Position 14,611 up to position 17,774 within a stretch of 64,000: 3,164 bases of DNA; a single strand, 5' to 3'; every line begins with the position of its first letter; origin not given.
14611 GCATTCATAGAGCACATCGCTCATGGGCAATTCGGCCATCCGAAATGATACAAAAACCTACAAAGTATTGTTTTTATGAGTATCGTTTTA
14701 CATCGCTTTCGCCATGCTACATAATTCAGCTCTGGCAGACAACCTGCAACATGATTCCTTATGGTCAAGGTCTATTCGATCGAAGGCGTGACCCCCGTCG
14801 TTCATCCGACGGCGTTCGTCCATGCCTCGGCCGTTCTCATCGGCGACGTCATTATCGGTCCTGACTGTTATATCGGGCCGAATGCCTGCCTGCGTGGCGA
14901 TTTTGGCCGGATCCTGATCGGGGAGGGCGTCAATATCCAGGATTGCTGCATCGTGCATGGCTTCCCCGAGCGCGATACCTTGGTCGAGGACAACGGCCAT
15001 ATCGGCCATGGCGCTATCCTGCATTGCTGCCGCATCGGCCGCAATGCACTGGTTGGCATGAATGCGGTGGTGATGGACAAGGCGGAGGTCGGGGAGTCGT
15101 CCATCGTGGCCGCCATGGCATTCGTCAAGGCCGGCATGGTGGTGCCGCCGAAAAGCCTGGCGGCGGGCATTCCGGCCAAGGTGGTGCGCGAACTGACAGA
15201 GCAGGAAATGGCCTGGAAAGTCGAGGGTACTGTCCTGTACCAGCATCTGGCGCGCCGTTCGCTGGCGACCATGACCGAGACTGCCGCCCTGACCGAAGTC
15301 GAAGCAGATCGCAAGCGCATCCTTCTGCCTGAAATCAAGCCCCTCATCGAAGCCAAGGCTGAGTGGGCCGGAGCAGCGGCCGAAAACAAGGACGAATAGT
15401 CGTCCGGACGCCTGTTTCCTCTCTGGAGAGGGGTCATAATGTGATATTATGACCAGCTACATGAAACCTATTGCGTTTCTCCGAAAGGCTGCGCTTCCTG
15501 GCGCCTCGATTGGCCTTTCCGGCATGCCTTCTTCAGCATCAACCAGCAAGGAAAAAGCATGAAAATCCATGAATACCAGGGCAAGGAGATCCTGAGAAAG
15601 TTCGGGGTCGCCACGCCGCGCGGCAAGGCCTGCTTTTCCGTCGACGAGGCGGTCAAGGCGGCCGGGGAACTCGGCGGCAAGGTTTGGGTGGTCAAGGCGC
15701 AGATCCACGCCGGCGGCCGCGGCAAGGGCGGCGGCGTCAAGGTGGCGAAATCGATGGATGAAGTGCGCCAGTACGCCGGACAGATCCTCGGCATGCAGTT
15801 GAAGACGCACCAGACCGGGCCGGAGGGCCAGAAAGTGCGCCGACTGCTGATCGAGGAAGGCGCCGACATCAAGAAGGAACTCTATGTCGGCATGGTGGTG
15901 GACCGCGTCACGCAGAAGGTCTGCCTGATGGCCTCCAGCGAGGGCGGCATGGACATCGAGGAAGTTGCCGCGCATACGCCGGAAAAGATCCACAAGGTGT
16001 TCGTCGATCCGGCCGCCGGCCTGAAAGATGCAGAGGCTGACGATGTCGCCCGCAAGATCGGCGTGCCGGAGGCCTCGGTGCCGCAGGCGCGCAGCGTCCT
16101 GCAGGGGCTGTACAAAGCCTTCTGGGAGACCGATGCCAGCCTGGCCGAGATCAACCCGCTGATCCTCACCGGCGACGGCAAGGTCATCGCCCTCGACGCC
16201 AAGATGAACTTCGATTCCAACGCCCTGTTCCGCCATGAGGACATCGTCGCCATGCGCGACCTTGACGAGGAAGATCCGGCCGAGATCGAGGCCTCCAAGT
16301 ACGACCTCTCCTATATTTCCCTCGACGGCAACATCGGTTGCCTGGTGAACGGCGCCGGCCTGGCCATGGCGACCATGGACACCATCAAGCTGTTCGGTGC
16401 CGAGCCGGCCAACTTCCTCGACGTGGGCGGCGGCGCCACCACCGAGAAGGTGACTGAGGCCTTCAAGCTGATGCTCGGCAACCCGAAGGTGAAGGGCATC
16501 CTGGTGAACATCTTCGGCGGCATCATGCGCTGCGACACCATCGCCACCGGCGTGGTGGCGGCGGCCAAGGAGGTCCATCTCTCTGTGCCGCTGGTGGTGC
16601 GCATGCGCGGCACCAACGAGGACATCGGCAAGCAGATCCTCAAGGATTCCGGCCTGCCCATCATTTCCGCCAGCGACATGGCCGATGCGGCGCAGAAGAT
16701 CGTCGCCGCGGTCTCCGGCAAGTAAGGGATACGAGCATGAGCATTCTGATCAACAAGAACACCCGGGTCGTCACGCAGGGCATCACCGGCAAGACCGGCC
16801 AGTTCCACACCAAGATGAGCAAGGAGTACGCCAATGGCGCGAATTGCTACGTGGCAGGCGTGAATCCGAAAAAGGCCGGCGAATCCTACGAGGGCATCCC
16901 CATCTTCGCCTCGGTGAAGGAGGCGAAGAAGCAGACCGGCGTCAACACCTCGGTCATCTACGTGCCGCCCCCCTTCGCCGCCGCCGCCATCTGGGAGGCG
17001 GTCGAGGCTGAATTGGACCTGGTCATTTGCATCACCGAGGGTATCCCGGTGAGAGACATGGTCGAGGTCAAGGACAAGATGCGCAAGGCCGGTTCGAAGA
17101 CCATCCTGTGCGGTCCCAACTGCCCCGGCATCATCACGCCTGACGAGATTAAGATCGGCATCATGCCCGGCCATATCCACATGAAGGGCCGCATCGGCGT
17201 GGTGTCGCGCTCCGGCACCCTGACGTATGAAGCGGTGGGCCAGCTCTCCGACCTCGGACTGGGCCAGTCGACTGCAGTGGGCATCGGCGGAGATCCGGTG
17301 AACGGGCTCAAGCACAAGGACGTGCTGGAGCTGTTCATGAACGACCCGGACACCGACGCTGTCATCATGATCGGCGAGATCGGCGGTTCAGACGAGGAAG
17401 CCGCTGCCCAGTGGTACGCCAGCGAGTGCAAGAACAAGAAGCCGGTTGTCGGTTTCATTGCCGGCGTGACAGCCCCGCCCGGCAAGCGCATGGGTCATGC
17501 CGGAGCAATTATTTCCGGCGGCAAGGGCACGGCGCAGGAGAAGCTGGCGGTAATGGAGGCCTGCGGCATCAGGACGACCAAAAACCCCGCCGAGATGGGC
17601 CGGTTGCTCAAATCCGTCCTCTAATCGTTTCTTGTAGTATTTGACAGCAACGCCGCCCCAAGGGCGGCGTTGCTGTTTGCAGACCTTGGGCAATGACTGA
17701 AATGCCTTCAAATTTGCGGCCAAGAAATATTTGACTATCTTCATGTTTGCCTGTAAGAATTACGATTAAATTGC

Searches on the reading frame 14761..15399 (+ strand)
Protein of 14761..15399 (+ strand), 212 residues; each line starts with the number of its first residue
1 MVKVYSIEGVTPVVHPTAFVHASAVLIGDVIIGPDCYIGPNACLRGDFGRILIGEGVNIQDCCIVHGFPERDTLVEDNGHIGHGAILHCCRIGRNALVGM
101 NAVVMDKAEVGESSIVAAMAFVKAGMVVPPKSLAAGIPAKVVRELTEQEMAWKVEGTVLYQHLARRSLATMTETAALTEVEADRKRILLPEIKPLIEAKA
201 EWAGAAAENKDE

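Call 8: search_protein_families(library=pfam, proteins=[window:14761-15399:+], max_evalue=0.001)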
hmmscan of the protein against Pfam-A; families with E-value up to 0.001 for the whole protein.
window:14761-15399:+ (212 aa): 3 families
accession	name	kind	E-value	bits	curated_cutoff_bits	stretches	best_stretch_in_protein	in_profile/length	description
PF00132.30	Hexapep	-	1.5e-15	56.6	27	2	12-46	2-36/36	Bacterial transferase hexapeptide (six repeats)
PF25084.1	LbH_EIF2B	-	1.4e-06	28.7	54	0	72-133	27-92/105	EIF2B subunit epsilon LbH domain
PF25087.1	GMPPB_C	-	2.7e-05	24.3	39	1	28-139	3-106/110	GMPPB C-terminal domain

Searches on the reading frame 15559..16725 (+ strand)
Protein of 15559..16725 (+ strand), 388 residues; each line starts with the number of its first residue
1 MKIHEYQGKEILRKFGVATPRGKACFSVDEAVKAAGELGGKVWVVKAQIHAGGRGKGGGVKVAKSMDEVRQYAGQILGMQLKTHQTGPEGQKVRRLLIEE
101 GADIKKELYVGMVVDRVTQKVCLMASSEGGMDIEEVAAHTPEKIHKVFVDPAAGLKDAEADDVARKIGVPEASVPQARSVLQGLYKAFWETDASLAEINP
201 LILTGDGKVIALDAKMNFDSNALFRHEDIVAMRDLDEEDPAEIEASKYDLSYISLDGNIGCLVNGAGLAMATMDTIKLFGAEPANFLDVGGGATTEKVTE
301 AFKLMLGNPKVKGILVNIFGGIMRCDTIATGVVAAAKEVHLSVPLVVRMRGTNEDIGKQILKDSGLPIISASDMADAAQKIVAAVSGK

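Call 7: search_protein_families(library=pfam, proteins=[window:15559-16725:+], max_evalue=0.001)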
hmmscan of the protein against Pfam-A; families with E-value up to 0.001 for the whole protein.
window:15559-16725:+ (388 aa): 5 families
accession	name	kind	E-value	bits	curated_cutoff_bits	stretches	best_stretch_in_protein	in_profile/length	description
PF08442.15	ATP-grasp_2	-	1.1e-79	267.2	29.5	1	2-202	1-201/202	ATP-grasp domain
PF00549.24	Ligase_CoA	-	1.1e-33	116.5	24.5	1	262-382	1-128/128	CoA-ligase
PF24948.1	Citrate_synth_N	-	2.1e-17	63.7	83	1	2-225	4-227/232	ATP-citrate synthase ATP-grasp domain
PF13549.11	ATP-grasp_5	-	1.3e-09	38.2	27.6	1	4-217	11-220/221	ATP-grasp domain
PF01071.24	GARS_A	-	0.0005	20.4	27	1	9-100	7-87/194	Phosphoribosylglycinamide synthetase, ATP-grasp (A) domain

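Call 22: find_related_loci(query=window:15559-16725:+, collection=genome_contigs, flank=200)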
Query window:15559-16725:+ (388 aa) in genome_contigs; peptide patterns used: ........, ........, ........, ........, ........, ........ (x = any residue, [..] = any of these).
600 stretches matched a pattern (row limit reached: there are more); 589 encode a relative of the query (tblastn E <= 1e-3); the best 80 are kept; 80 distinct loci.
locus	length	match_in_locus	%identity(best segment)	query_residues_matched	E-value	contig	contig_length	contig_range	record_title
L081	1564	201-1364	87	1-388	0e+0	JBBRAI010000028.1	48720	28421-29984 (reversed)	MAG: Burkholderiales bacterium isolate Co_metawrap_2285 Cmw_2285_k141_17321301_length_48720_cov_19.9984, whole genome sh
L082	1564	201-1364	85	1-388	0e+0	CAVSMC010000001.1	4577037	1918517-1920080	MAG: uncultured beta proteobacterium isolate MFD04944.bin.1.190 genome assembly, contig: contig_14578, whole genome shot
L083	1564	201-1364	85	1-388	0e+0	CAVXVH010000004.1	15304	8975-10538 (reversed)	MAG: uncultured beta proteobacterium isolate MFD04716.bin.1.213 genome assembly, contig: contig_26612, whole genome shot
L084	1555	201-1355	84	1-385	0e+0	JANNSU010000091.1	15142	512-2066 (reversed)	MAG: Betaproteobacteria bacterium isolate SOY_31_metabat_153 SOY_31_k141_3534346, whole genome shotgun sequence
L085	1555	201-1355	84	1-385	0e+0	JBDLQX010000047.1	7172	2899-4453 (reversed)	MAG: Pseudomonadota bacterium isolate icacos_2019_sw_WHONDRS-S19S_0094_B_bin.127 scaffold_1896539, whole genome shotgun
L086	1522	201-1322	85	1-374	0e+0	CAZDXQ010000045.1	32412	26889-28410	MAG TPA_asm: uncultured Burkholderiaceae bacterium isolate binchicken_co274_265 genome assembly, contig: NODE_3530_lengt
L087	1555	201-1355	83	1-385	0e+0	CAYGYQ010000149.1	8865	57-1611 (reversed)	MAG TPA_asm: uncultured Bordetella sp. isolate ERP119294_co1_452 genome assembly, contig: NODE_11196_length_8865_cov_7.3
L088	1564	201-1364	84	1-388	0e+0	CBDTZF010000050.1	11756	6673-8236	MAG TPA_asm: uncultured Rhodocyclaceae bacterium isolate SRR7614695_binner13_Refined_1 genome assembly, contig: ERZ23877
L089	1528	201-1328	84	1-376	0e+0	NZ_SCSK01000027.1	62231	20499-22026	MAG: Pandoraea sp. isolate FW106-10_bin.9 FW106-10_bin.9-16647, whole genome shotgun sequence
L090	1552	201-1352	83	1-384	0e+0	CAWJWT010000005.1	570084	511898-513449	MAG: uncultured beta proteobacterium isolate MFD01275.bin.2.24 genome assembly, contig: contig_29566, whole genome shotg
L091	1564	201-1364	80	1-388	0e+0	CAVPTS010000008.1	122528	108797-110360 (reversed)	MAG: uncultured beta proteobacterium isolate MFD09671.bin.3.41 genome assembly, contig: contig_14476, whole genome shotg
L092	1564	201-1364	82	1-388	0e+0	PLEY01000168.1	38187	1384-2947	MAG: Burkholderiales bacterium isolate bog_994 73.20110800_S3S.32_contig_12012, whole genome shotgun sequence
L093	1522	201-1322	84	1-374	0e+0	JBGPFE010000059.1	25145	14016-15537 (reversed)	MAG: Gammaproteobacteria bacterium isolate OBJ_0618_7090110_74 k141_8055184_length_25145_cov_76.8186, whole genome shotg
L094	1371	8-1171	84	1-388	0e+0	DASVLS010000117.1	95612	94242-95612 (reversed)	MAG TPA_asm: Trinickia sp. isolate SMAG_U3080 k141_25713, whole genome shotgun sequence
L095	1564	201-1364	82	1-388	0e+0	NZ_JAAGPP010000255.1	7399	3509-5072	Burkholderia sp. Ac-20344 NODE_219_length_7399_cov_42.102860/0, whole genome shotgun sequence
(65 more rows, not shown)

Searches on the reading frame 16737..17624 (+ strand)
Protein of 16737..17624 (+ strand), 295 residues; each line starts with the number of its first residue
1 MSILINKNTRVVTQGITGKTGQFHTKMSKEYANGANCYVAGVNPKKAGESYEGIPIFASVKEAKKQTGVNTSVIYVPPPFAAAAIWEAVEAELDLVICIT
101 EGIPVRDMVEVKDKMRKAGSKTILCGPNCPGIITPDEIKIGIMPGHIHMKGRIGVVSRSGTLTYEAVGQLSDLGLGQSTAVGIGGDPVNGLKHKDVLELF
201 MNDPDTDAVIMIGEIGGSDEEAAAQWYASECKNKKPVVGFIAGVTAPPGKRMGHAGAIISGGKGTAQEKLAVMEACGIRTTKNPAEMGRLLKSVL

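Call 7: search_protein_families(library=pfam, proteins=[window:16737-17624:+], max_evalue=0.001)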
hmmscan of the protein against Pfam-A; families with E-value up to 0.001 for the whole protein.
window:16737-17624:+ (295 aa): 4 families
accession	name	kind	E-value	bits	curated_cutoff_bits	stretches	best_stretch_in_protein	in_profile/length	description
PF02629.25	CoA_binding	-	2.6e-25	89.4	22.3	1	6-102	1-97/97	CoA binding domain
PF00549.24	Ligase_CoA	-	1.1e-24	87.5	24.5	1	156-270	1-119/128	CoA-ligase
PF13607.11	Succ_CoA_lig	-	3.2e-10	40.3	27.4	1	150-288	1-132/138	Succinyl-CoA ligase like flavodoxin domain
PF13380.12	CoA_binding_2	-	2.6e-06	28.3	22.8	1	15-134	7-115/116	CoA binding domain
